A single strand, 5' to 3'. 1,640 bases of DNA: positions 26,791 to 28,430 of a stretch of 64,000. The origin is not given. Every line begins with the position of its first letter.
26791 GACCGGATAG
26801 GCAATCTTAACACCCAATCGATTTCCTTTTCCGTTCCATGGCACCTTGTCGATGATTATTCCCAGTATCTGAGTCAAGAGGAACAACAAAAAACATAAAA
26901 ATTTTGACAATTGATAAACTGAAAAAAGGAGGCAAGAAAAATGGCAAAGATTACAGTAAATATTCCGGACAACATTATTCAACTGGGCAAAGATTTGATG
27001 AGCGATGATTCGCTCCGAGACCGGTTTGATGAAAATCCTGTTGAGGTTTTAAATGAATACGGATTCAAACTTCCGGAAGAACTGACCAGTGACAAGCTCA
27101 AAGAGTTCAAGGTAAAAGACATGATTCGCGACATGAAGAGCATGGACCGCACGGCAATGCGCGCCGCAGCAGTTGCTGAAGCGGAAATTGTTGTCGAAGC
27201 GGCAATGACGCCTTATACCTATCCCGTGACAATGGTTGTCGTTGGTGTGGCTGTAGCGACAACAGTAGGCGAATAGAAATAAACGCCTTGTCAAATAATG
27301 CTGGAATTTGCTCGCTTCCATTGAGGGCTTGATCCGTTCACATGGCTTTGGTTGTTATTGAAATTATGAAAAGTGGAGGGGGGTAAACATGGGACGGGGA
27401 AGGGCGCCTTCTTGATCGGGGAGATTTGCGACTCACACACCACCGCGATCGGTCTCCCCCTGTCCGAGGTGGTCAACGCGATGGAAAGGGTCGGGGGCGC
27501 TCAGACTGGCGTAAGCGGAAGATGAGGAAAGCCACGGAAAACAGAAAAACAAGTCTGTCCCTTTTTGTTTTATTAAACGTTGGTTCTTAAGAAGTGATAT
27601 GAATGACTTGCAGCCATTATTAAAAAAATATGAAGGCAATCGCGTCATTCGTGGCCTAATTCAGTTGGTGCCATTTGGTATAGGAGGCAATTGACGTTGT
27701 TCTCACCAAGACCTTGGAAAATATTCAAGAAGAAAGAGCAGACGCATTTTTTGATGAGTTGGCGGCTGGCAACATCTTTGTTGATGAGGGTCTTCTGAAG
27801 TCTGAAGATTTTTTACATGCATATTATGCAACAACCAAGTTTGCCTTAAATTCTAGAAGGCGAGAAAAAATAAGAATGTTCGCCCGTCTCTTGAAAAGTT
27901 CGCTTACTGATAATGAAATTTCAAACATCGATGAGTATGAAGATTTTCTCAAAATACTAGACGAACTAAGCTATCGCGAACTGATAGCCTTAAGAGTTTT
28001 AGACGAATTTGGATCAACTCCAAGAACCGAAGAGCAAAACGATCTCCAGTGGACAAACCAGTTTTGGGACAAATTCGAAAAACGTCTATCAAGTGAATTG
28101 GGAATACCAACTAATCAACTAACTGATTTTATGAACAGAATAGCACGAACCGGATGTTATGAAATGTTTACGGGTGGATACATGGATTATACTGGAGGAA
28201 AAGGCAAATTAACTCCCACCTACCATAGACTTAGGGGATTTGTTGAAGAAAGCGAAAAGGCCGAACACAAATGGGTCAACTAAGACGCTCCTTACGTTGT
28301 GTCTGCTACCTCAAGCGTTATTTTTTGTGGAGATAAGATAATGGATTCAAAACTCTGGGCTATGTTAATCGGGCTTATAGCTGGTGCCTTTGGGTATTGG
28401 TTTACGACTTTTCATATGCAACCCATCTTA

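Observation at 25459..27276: Minimal B12-binding radical-SAM enzyme plus Nif11/NHLP-like precursor ORF: candidate undescribed RiPP cassette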

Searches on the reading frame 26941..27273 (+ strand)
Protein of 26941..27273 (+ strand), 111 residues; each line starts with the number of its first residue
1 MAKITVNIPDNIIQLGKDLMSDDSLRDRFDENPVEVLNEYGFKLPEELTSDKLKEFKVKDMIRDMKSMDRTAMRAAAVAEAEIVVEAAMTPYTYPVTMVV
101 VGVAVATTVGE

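Call 3: search_protein_families(library=pfam, proteins=[window:26941-27273:+], max_evalue=1)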
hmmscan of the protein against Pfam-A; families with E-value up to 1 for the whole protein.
window:26941-27273:+ (111 aa): 1 family
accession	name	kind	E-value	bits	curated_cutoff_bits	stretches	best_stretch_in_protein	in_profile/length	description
PF05138.18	PaaA_PaaC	-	0.019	14.6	28.5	1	20-72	201-258/263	Phenylacetic acid catabolic protein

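Call 4: search_protein_families(library=ncbifam, proteins=[window:26941-27273:+], max_evalue=1)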
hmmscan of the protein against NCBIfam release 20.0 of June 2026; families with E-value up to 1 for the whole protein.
window:26941-27273:+ (111 aa): 5 families
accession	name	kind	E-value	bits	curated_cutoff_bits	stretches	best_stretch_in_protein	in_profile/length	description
TIGR04351.1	TOMM_nitrile_2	subfamily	4.7e-06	26.1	65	1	21-46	11-36/48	TIGR04351 family putative TOMM peptide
TIGR04509.1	mod_pep_NH_fam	subfamily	0.00023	21.2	34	1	10-60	5-49/87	NHLP-related RiPP peptide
NF038399.1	NH_RiPP_Os17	domain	0.00062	19.8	40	1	19-47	10-38/63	Os1348 family NHLP clan protein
TIGR03793.1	leader_NHLP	domain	0.0091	15.8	50.9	1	19-49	13-43/77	NHLP leader peptide family RiPP precursor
NF038175.1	IniB_NTERM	domain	0.037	14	40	1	18-42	8-32/49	IniB N-terminal domain-containing protein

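Call 9: find_homologous_proteins(query=window:26941-27273:+, max_evalue=0.01)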
Query window:26941-27273:+ (111 aa): 2 proteins with E <= 0.01 among 29 candidates.
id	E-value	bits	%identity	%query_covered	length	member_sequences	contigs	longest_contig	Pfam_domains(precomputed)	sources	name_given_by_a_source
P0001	2.9e-63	228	100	100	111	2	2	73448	-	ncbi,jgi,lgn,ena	-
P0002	8.8e-40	152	65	100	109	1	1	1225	-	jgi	jgi:hypothetical protein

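Call 11: find_encoding_contigs(protein=P0002, flank=10000)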
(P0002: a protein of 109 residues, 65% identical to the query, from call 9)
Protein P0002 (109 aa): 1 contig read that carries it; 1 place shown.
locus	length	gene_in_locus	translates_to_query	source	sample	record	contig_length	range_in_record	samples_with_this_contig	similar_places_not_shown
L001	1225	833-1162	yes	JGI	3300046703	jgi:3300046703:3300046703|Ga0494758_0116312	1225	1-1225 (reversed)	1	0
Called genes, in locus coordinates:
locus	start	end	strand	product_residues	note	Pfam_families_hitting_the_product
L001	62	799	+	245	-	PF04055:Radical_SAM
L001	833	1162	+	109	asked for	-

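Call 12: find_encoding_contigs(protein=P0001, flank=10000)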
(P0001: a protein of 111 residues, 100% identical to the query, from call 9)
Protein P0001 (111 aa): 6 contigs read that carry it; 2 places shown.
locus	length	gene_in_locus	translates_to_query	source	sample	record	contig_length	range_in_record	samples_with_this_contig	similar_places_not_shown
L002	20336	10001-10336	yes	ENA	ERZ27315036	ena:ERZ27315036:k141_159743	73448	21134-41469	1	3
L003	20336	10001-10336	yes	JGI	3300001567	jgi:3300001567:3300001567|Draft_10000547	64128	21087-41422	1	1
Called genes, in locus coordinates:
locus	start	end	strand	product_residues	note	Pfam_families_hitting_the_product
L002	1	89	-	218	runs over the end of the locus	PF05036:SPOR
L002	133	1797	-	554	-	PF03485:Arg_tRNA_synt_N, PF00750:tRNA-synt_1d, PF09334:tRNA-synt_1g (faint), PF00750:tRNA-synt_1d, PF05746:DALR_1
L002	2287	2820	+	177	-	-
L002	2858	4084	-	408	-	PF14341:PilX_N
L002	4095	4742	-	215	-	PF07963:N_methyl, PF27121:PpdB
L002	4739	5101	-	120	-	PF07963:N_methyl (weak)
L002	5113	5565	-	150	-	PF07963:N_methyl, PF12019:GspH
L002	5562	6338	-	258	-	PF06750:A24_N_bact, PF01478:Peptidase_A24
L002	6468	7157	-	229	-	PF00027:cNMP_binding, PF13545:HTH_Crp_2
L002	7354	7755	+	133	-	PF01894:YjbQ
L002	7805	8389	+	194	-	PF02545:Maf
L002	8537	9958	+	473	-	PF02310:B12-binding, PF04055:Radical_SAM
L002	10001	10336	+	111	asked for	-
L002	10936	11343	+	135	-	-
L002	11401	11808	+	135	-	-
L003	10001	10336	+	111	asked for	-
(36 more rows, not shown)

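Call 25: search_protein_representatives(alignment_id=A2)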
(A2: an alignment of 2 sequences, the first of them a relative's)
Query: 2 sequences, 111 profile positions. Proteins with E-value up to 0.001 (for the whole library): 8; up to 1e-10: 5; up to 1e-30: 1. The best 8 are listed.
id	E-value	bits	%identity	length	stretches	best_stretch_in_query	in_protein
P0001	1.0e-63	228.3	-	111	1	1-111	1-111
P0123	5.3e-26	106.9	-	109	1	1-107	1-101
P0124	7.7e-25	103.2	-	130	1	1-106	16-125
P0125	1.3e-21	92.8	-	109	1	1-107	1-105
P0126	4.7e-11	58.8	-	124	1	1-105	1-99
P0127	6.3e-09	51.9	-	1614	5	14-41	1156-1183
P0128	2.0e-07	47.1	-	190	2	8-54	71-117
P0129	4.9e-05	39.4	-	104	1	11-85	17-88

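Call 41: search_solved_structures(query=window:26941-27273:+, max_evalue=10, show_alignments=2)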
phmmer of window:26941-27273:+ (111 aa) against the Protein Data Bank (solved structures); distinct sequences matched with E-value up to 10: 6.
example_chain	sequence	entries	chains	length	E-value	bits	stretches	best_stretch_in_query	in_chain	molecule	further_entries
1yc6_A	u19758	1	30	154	0.37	14.2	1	35-89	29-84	Coat protein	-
1js9_A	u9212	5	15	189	0.55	13.6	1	35-89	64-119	Coat protein | Capsid protein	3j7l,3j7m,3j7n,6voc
7pe1_A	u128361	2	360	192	0.55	13.6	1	35-89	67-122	Coat protein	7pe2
9sah_A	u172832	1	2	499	2.8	11.3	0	55-92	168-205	E4-NB2 synthetic fusion protein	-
4xl5_C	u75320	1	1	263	3.5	11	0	57-92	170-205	bGFP-A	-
6ft5_A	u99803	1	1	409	3.5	11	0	56-93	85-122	alphaRep A3_A3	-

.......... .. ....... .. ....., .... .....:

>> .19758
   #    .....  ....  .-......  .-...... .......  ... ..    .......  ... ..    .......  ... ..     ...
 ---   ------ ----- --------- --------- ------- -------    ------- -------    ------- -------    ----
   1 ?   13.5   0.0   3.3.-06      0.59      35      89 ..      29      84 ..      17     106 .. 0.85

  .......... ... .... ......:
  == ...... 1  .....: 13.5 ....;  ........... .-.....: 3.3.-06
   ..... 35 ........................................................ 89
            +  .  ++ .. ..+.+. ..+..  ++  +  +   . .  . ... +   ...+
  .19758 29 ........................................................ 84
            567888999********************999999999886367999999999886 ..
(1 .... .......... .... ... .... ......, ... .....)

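Call 62: find_homologous_proteins(query=A5, max_evalue=0.001)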
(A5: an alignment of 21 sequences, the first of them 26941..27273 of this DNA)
Query A5 (21 sequences) (111 aa, profile of the alignment): 38 proteins with E <= 0.001 among 8000 candidates.
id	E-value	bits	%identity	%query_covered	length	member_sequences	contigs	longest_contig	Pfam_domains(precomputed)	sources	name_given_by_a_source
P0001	8.7e-31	124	100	100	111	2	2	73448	-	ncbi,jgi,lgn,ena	-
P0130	1.6e-22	98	25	41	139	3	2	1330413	-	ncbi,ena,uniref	ncbi:hypothetical protein [Kribbella sp. NPDC049584]|uniref:hypothetical protein n=1 Tax=Kribbella s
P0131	9.2e-21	92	-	-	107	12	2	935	-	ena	-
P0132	4.6e-20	90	24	49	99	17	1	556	-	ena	-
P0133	1.1e-19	88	31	23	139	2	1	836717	-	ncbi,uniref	ncbi:hypothetical protein [Kribbella sp. NPDC004875]|uniref:hypothetical protein n=1 Tax=Kribbella s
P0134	4.6e-18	83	23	69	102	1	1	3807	-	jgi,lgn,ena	-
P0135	4.8e-18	83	35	23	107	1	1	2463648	-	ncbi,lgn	ncbi:MAG: hypothetical protein AAFX04_02340 [Pseudomonadota bacterium]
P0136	5.5e-18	83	25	25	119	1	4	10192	-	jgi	jgi:hypothetical protein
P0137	8.3e-18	82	58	11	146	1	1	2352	-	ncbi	-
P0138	1.0e-17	82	28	26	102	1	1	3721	-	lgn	-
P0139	1.2e-17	82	23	28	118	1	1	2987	-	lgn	-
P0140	1.3e-17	82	-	-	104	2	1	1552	-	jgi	jgi:hypothetical protein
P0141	4.7e-17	80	-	-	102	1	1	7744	-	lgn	-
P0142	1.5e-16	78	23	48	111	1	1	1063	-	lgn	-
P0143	1.5e-16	78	-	-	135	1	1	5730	-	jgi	jgi:hypothetical protein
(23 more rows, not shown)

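Call 70: search_protein_families(library=padloc, proteins=[window:26941-27273:+], max_evalue=0.01)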
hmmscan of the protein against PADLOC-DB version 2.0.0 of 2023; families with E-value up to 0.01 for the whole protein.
window:26941-27273:+ (111 aa): 1 family
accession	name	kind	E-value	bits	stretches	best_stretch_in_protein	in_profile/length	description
PDLC04567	PDC-M30A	-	0.0042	14.1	1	35-101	317-379/381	-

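Call 73: predict_structure(alignment_id=A6)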
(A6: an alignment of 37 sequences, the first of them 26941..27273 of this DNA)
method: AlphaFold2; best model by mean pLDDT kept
length: 111 residues; sequences in the alignment: 37
mean_pLDDT: 60.7   pTM: 0.50
mean pLDDT of the five models: 60.7, 57.6, 54.8, 53.8, 53.6
residues with pLDDT >= 90: 4; 70-90: 43; 50-70: 13; < 50: 51
segments of 3 or more residues with pLDDT < 50: 1-5, 59-63, 73-100, 102-111
pLDDT, mean of each block of 10 residues (from residue 1): 53 85 88 89 80 62 49 46 34 42 42 36
secondary structure, 60 per line:
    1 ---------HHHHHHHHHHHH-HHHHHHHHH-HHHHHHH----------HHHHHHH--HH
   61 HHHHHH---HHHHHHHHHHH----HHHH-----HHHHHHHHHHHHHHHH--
elements in order: H10-21 H23-31 H33-39 H50-56 H59-66 H70-80 H85-88 H94-109

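Call 76: fold_search(model_id=the predicted structure, library=pdb)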
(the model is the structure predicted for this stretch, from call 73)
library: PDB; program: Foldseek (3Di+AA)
matches with E <= 10: 32; with E <= 0.001: 0
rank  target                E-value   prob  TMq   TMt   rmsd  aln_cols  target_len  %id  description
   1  7twk_B                1.8e+00  0.66  0.32  0.10   1.7        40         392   22  Structure of a borosin methyltransferase from Mycena rosella with native peptide (MroMA1) in complex with SAH (released 2022-11-02)
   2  8t1t_B                2.9e+00  0.57  0.30  0.56   1.4        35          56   20  Structure of the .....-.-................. (SonM) and RiPP precursor (SonA with QSY deletion) heteromeric complex (bou (released 2023-11-22)
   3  8t1t_D                2.9e+00  0.23  0.29  0.55   5.5        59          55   20  Structure of the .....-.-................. (SonM) and RiPP precursor (SonA with QSY deletion) heteromeric complex (bou (released 2023-11-22)
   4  9ch7_D                2.9e+00  0.18  0.29  0.47   5.9        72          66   17  Structure of the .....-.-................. (SonM) and RiPP precursor (SonA-Y62A) heteromeric complex (bound to SAH - s (released 2025-01-29)
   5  9chk_B                3.0e+00  0.57  0.29  0.60   1.1        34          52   20  Structure of the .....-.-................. (SonM) and RiPP precursor (SonA-Y62A) heteromeric complex (bound to SAM) (released 2025-01-29)
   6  8tb1_MODEL_1_A        3.0e+00  0.54  0.32  0.40   1.3        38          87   13  Solution NMR structure of a RiPP proteusin precursor protein (released 2024-02-14)
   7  7twl_D                3.2e+00  0.51  0.31  0.09   1.3        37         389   22  Structure of a borosin methyltransferase from Mycena rosella with peptide A2 (MroMA2) in complex with SAH (released 2022-11-02)
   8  7twm_D                3.2e+00  0.47  0.31  0.09   1.3        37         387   22  Structure of a borosin methyltransferase from Mycena rosella with peptide CspL(MroMCspL) in complex with SAH (released 2022-11-02)
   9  9ch7_H                3.4e+00  0.57  0.30  0.60   1.0        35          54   20  Structure of the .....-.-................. (SonM) and RiPP precursor (SonA-Y62A) heteromeric complex (bound to SAH - s (released 2025-01-29)
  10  7twk_A                3.4e+00  0.51  0.32  0.10   1.2        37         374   22  Structure of a borosin methyltransferase from Mycena rosella with native peptide (MroMA1) in complex with SAH (released 2022-11-02)
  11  7twm_B                3.4e+00  0.44  0.31  0.09   1.3        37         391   22  Structure of a borosin methyltransferase from Mycena rosella with peptide CspL(MroMCspL) in complex with SAH (released 2022-11-02)
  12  7twk_C                3.7e+00  0.47  0.31  0.10   1.3        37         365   22  Structure of a borosin methyltransferase from Mycena rosella with native peptide (MroMA1) in complex with SAH (released 2022-11-02)
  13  7twl_A                4.1e+00  0.44  0.31  0.09   1.2        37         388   22  Structure of a borosin methyltransferase from Mycena rosella with peptide A2 (MroMA2) in complex with SAH (released 2022-11-02)
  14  7twk_D                4.4e+00  0.41  0.32  0.09   1.2        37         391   22  Structure of a borosin methyltransferase from Mycena rosella with native peptide (MroMA1) in complex with SAH (released 2022-11-02)
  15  7ltc_B                4.4e+00  0.15  0.28  0.44   6.5        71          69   13  Structure of the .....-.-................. (SonM) and RiPP precursor (SonA) heteromeric complex (no cofactor) (released 2021-09-29)
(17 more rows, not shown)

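Call 85: search_solved_structures(query=A6, max_evalue=10, show_alignments=3)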
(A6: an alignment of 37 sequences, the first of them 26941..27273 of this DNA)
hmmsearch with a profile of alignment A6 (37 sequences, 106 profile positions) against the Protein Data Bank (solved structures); distinct sequences matched with E-value up to 10: 19.
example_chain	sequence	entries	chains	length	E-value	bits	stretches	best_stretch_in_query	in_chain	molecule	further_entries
1v29_A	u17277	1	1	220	3.8e-06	30.2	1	12-41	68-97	nitrile hydratase a chain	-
6lk7_A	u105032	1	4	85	1.4e-05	28.3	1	4-62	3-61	Nitrile hydratase, alpha chain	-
7qom_A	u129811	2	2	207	0.00028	24.2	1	12-41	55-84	Nitrile hydratase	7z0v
7qop_A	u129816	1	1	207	0.00028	24.2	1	12-41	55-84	Nitrile hydratase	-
7qoy_A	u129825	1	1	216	0.00031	24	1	12-41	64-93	Nitrile hydratase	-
7qou_A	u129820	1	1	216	0.00031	24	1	12-41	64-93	Nitrile hydratase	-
2dpp_A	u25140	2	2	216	0.00032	24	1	12-41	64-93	Nitrile hydratase alpha subunit | Nitrile hydratase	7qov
3hht_A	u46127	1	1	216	0.00032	24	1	12-41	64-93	Nitrile hydratase alpha subunit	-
9y1s_A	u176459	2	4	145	0.018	18.4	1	10-62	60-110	Rhobin9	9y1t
8tb1_A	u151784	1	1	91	0.067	16.5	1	5-38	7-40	NHLP leader peptide family natural product, tumor homing peptide 1 (TH1) substrate chimera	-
4zgj_A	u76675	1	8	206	0.071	16.4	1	9-51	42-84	Nitrile hydratase alpha subunit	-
4fm4_A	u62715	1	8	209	0.17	15.2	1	9-49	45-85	Nitrile hydratase alpha subunit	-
4zgd_A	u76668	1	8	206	0.17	15.2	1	9-49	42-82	Nitrile hydratase alpha subunit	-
1ahj_A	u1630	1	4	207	0.39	14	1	10-41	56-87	NITRILE HYDRATASE (SUBUNIT ALPHA)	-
3a8g_A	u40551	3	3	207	0.4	14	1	10-41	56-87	Nitrile hydratase subunit alpha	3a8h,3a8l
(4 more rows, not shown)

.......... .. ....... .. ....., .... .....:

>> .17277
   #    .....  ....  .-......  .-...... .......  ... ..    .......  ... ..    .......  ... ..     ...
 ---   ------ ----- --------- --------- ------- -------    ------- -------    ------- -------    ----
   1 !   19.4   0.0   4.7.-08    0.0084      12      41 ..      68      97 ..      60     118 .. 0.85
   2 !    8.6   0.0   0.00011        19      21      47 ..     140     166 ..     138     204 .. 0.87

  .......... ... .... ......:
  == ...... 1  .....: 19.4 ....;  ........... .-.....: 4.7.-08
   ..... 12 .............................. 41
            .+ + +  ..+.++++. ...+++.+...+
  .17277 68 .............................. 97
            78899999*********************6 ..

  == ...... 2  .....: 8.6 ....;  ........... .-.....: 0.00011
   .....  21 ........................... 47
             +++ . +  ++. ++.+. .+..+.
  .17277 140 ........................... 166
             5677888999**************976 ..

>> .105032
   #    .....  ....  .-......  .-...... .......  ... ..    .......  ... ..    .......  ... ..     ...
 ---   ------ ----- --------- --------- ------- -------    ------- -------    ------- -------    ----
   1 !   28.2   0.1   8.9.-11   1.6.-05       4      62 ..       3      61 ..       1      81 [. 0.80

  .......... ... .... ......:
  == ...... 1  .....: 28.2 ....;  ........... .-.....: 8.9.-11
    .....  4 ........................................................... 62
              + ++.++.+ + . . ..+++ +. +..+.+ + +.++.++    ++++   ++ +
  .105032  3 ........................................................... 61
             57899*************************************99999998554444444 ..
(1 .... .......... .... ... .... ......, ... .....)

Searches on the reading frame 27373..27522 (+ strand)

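Call 3: search_protein_families(library=pfam, proteins=[window:27373-27522:+], max_evalue=1)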
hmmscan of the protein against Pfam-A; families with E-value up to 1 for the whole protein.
window:27373-27522:+ (50 aa): 1 family
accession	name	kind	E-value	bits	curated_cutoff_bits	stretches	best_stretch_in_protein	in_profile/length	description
PF02545.19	Maf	-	0.012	15.8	27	1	8-39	154-186/187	Maf-like protein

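Call 4: search_protein_families(library=ncbifam, proteins=[window:27373-27522:+], max_evalue=1)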
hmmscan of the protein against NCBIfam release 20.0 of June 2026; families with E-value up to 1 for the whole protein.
window:27373-27522:+ (50 aa): 4 families
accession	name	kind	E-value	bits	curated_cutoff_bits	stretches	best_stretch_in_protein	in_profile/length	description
NF010942.0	PRK14362.1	equivalog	0.00039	19.8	290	1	8-41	166-199/210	Maf-like protein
NF010948.0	PRK14368.1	equivalog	0.00057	19.3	291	1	9-42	158-191/193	Maf-like protein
TIGR00172.1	maf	subfamily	0.077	12.5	117.15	1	5-37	152-184/185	Maf family nucleotide pyrophosphatase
NF010945.0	PRK14365.1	equivalog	0.12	11.9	273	1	8-41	155-188/197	Maf-like protein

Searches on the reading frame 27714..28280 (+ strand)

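Call 3: search_protein_families(library=pfam, proteins=[window:27714-28280:+], max_evalue=1)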
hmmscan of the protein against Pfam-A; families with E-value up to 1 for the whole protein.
window:27714-28280:+ (189 aa): 2 families
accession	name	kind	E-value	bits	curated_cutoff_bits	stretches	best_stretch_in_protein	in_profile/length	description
PF14337.13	Abi_alpha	-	0.0063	17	29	1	53-105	49-99/196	Abortive infection alpha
PF02919.20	Topoisom_I_N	-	0.029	14.3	25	1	35-85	25-75/213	Eukaryotic DNA topoisomerase I, DNA binding fragment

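Call 4: search_protein_families(library=ncbifam, proteins=[window:27714-28280:+], max_evalue=1)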
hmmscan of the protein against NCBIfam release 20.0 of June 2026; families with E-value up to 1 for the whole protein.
window:27714-28280:+ (189 aa): 0 families

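Call 70: search_protein_families(library=padloc, proteins=[window:27714-28280:+], max_evalue=0.01)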
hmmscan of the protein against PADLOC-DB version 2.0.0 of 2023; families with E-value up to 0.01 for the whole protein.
window:27714-28280:+ (189 aa): 0 families
